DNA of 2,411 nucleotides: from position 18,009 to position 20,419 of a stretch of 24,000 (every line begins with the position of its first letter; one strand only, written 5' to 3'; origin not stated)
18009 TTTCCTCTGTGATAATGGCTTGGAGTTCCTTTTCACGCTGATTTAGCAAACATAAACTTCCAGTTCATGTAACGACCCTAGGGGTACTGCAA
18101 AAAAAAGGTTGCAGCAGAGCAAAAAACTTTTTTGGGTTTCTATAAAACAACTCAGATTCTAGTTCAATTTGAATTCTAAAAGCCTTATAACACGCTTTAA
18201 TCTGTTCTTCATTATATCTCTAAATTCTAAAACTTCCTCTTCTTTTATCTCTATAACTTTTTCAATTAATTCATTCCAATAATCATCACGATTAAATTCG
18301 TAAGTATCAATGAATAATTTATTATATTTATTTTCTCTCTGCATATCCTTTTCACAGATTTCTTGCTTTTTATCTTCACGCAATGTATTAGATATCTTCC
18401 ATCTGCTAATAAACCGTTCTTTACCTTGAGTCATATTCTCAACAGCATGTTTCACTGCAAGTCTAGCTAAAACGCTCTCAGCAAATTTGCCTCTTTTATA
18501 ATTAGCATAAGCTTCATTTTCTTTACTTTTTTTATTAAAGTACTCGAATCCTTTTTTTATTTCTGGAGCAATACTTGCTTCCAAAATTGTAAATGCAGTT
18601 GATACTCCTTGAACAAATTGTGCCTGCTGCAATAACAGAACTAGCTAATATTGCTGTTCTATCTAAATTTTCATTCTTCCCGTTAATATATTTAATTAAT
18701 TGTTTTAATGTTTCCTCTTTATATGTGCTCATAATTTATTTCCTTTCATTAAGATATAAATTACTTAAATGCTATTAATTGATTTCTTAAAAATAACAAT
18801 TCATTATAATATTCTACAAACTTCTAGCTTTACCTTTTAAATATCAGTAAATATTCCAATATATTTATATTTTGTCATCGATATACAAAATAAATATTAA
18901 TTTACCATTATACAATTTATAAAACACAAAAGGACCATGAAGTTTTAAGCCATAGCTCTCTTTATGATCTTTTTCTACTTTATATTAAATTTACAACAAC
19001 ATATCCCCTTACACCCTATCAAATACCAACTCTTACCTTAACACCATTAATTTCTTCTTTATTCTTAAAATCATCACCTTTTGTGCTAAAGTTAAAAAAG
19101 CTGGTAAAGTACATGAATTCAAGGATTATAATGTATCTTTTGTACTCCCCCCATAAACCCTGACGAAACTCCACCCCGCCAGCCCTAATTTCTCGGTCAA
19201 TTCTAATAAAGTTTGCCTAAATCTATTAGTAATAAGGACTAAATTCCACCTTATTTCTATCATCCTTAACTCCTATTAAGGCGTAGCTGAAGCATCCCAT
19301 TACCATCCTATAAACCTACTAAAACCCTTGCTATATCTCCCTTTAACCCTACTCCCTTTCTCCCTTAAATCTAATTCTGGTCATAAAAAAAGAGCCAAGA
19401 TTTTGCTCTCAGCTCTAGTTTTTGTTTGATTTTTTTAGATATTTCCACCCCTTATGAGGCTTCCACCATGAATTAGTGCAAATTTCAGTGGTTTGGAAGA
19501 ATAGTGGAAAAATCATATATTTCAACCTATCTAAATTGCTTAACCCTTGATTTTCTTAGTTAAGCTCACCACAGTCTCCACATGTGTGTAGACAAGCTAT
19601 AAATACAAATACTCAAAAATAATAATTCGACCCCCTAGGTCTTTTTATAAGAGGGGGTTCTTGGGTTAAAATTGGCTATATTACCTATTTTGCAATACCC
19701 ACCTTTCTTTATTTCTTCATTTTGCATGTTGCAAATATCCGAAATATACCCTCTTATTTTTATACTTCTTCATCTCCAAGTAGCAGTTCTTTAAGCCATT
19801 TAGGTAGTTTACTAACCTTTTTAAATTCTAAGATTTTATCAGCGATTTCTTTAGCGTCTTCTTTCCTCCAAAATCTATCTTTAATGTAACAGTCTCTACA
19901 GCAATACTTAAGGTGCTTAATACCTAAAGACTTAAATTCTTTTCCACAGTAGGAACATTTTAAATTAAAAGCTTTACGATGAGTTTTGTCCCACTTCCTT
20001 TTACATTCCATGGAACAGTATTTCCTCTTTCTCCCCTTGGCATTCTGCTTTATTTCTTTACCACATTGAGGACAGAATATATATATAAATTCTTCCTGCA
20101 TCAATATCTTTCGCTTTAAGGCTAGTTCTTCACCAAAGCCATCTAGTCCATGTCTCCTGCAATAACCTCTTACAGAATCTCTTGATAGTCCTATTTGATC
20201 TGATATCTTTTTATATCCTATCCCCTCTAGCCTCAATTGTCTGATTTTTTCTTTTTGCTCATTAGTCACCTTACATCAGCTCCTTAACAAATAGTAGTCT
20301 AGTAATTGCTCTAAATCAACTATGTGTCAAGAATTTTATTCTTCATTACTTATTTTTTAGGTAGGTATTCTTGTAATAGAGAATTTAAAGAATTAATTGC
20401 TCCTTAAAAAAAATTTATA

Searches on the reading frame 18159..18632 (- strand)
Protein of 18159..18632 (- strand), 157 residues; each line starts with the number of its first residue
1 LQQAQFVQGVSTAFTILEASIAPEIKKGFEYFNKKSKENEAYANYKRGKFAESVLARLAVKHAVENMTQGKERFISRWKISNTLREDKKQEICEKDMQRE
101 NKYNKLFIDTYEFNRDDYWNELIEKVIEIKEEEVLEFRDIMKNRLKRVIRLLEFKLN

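Call 5: search_protein_families(library=pfam, proteins=[window:18159-18632:-], max_evalue=0.1)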
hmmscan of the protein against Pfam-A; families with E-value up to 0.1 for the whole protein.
window:18159-18632:- (157 aa): 1 family
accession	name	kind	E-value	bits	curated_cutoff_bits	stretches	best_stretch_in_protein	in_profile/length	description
PF24500.1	DUF7589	-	0.067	13.9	27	0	57-142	42-131/136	Domain of unknown function (DUF7589)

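Call 34: search_protein_families(library=phrogs, proteins=[window:18159-18632:-], max_evalue=0.01)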
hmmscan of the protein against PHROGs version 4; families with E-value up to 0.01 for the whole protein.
window:18159-18632:- (157 aa): 0 families

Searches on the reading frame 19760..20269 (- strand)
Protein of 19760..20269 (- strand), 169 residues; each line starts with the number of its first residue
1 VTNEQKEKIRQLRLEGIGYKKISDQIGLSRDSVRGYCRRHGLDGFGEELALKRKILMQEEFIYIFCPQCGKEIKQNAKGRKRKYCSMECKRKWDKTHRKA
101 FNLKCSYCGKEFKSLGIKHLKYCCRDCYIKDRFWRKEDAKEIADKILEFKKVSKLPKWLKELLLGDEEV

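Call 5: search_protein_families(library=pfam, proteins=[window:19760-20269:-], max_evalue=0.1)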
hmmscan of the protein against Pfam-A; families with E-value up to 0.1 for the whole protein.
window:19760-20269:- (169 aa): 8 families
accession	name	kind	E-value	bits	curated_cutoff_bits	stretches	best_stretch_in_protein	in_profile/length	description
PF09297.16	Zn_ribbon_NUD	-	0.00063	19.8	24.8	1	65-82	5-22/32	NADH pyrophosphatase zinc ribbon domain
PF07750.17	GcrA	-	0.001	19.9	26.9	1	2-44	4-47/155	GcrA cell cycle regulator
PF13240.11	Zn_Ribbon_1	-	0.0024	18.1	25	1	65-78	1-14/23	zinc-ribbon domain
PF24460.1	DUF7575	-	0.0055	16.5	28.5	0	66-73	6-13/28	Domain of unknown function (DUF7575)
PF03884.20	YacG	-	0.012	15.7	25.5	1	66-90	3-27/52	DNA gyrase inhibitor YacG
PF23783.1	Zn_ribbon_TiaS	-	0.056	13.6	27.3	1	104-132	3-28/41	TiaS C-terminal zinc ribbon domain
PF25206.1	DUF7836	-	0.057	13.7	26.7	1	57-79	1-23/59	Domain of unknown function (DUF7836)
PF13384.12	HTH_23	-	0.072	13.4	24.6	0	11-43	12-47/50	Homeodomain-like domain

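Call 33: search_protein_families(library=ncbifam, proteins=[window:19760-20269:-], max_evalue=0.1)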
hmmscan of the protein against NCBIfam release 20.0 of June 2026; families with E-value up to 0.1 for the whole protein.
window:19760-20269:- (169 aa): 4 families
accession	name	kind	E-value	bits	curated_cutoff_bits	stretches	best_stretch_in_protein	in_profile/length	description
NF001638.0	PRK00418.1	equivalog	0.00052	19.8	83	1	58-90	2-34/65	DNA gyrase inhibitor YacG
NF038384.1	zinc_YnfU_fam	subfamily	0.03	13.9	36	0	62-78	15-31/52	YnfU family zinc-binding protein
TIGR02937.1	sigma70-ECF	superfamily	0.045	13.4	42.9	1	3-37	119-154/165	sigma-70 family RNA polymerase sigma factor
NF041197.2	CxxC_Se_CxxC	equivalog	0.064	13.4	40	0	62-74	17-29/53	dual CXXC motif small (seleno)protein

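Call 34: search_protein_families(library=phrogs, proteins=[window:19760-20269:-], max_evalue=0.01)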
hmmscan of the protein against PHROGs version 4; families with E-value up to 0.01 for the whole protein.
window:19760-20269:- (169 aa): 12 families
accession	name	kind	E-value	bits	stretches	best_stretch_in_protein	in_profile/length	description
phrog_2308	-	unknown function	4.8e-35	121.6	1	1-138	1-136/138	-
phrog_1271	-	DNA, RNA and nucleotide metabolism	5.4e-08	33.6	1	61-135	175-246/361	HNH endonuclease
phrog_15471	-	DNA, RNA and nucleotide metabolism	7.6e-07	30.1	1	43-97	83-135/183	HNH endonuclease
phrog_16925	-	unknown function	9.2e-05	23.6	1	62-99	4-38/151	-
phrog_323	-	transcription regulation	0.00019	22.1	1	2-44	150-192/319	transcriptional regulator, D5-like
phrog_4151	-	DNA, RNA and nucleotide metabolism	0.00045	21.1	1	3-81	7-83/154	DNA binding protein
phrog_6081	-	unknown function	0.00049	20.7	1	2-100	54-160/169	-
phrog_1333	-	unknown function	0.00061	20.9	1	58-132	95-163/166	-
phrog_664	-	DNA, RNA and nucleotide metabolism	0.0012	19.7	1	1-42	85-126/210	DNA binding protein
phrog_3855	-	DNA, RNA and nucleotide metabolism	0.0026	19.2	1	4-39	67-102/115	HTH DNA binding protein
phrog_20494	-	unknown function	0.0031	18.8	1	65-97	7-37/115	-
phrog_16376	-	unknown function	0.0079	17.2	0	62-114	13-47/56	-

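Call 96: find_related_loci(query=window:19760-20269:-, collection=viral_contigs, flank=7000)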
Query window:19760-20269:- (169 aa) in viral_contigs; peptide patterns used: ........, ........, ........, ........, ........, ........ (x = any residue, [..] = any of these).
103 stretches matched a pattern; 60 encode a relative of the query (tblastn E <= 1e-3); 60 distinct loci.
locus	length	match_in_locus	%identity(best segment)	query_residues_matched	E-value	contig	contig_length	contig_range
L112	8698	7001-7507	85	1-169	6e-97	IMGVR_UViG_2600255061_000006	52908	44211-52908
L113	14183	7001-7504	85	1-168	3e-87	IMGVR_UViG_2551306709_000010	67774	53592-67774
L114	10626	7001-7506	70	1-169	1e-70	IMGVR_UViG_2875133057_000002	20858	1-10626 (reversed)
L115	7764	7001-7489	46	1-167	3e-43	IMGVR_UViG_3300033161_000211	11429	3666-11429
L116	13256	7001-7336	61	57-168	2e-42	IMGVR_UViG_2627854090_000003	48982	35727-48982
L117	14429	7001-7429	50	1-138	3e-40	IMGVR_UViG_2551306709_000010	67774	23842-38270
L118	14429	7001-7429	51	1-138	3e-40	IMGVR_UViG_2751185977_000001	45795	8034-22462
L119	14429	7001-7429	50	1-138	1e-39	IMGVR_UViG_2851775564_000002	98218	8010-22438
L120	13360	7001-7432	49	1-139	2e-39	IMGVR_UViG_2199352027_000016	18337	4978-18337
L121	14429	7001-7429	51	1-138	1e-39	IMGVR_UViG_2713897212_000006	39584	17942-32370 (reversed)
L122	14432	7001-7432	49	1-139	8e-39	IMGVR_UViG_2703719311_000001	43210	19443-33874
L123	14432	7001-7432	49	1-139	8e-39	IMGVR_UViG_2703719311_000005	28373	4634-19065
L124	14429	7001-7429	47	1-138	7e-39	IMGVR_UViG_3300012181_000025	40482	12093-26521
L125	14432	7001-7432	48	1-139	1e-38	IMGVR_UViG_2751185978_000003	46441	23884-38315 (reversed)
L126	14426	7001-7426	50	1-137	5e-38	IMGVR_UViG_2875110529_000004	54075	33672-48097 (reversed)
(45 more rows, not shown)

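Call 99: search_protein_families(library=padloc, proteins=[L113:2817-4538:+, L113:4492-5502:+, L113:5516-6607:+, L114:2697-3842:+, L114:3849-4580:+, L114:4719-5921:+, L114:6198-6860:+, L116:5219-6058:+, L116:6125-6877:+, L112:5992-6780:+], max_evalue=0.001)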
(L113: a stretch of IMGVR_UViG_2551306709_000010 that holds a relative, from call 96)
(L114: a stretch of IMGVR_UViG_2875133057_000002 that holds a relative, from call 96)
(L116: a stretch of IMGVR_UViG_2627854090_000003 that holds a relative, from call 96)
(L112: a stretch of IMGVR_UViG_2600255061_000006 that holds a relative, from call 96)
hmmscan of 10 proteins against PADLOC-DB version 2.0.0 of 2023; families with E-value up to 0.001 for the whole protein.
L113:2817-4538:+ (573 aa): 0 families

L113:4492-5502:+ (336 aa): 0 families

L113:5516-6607:+ (363 aa): 0 families

L114:2697-3842:+ (381 aa): 1 family
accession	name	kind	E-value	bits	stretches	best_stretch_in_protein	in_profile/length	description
PDLC04007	PD-Lambda-5_A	-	0.00078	16.6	0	8-45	3-40/454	-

L114:3849-4580:+ (243 aa): 2 families
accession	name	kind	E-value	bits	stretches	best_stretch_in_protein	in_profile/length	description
PDLC04819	PDC-S02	-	0.00065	17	0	122-202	194-265/334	-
PDLC00631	ZorD1|ZorD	-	0.0007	15.5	1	99-239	923-1046/1071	"SWI2/SNF2 helicase, Mrr-like nuclease"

L114:4719-5921:+ (400 aa): 0 families

L114:6198-6860:+ (220 aa): 0 families

L116:5219-6058:+ (279 aa): 0 families

L116:6125-6877:+ (250 aa): 1 family
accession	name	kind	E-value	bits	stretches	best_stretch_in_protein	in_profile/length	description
PDLC02347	AbiJ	-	1.3e-23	82.1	1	101-244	138-280/281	AbiJ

L112:5992-6780:+ (262 aa): 4 families
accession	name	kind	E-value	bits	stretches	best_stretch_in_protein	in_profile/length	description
PDLC03851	LmuA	-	5.1e-31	106.8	1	12-149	21-171/343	-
PDLC02164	Avs2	-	1.1e-10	38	1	18-157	17-173/1504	-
PDLC02166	Avs2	-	5.2e-08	28.8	1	19-106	19-108/1498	-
PDLC02162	Avs2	-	8.4e-06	22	1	22-143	21-153/1379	-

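Call 100: search_protein_families(library=pfam, proteins=[L113:2817-4538:+, L113:4492-5502:+, L113:5516-6607:+, L114:2697-3842:+, L114:3849-4580:+, L114:4719-5921:+, L114:6198-6860:+, L116:5219-6058:+, L116:6125-6877:+, L112:2705-5878:+], max_evalue=0.001)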
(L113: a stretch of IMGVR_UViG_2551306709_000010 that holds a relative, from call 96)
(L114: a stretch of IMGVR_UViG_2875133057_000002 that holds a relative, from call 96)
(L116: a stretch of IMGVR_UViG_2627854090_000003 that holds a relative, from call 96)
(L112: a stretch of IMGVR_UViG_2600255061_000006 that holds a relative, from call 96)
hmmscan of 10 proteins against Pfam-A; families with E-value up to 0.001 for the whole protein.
L113:2817-4538:+ (573 aa): 0 families

L113:4492-5502:+ (336 aa): 0 families

L113:5516-6607:+ (363 aa): 0 families

L114:2697-3842:+ (381 aa): 0 families

L114:3849-4580:+ (243 aa): 1 family
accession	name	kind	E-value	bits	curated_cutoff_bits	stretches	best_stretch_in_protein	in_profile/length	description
PF04471.18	Mrr_cat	-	6.7e-07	29.9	21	1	123-238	3-99/115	Restriction endonuclease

L114:4719-5921:+ (400 aa): 0 families

L114:6198-6860:+ (220 aa): 0 families

L116:5219-6058:+ (279 aa): 0 families

L116:6125-6877:+ (250 aa): 1 family
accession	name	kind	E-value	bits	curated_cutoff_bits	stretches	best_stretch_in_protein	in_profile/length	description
PF14355.11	Abi_C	-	8.6e-20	71.1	24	1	164-238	3-82/83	Abortive infection C-terminus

L112:2705-5878:+ (1057 aa): 2 families
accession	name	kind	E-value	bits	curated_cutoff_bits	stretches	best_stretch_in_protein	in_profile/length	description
PF25794.1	SACS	-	1.9e-17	64.3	32.8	1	40-134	15-128/247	Sacsin domain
PF13020.12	NOV_C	-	1.1e-08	35.4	22.1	1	951-1029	17-85/91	Protein NO VEIN, C-terminal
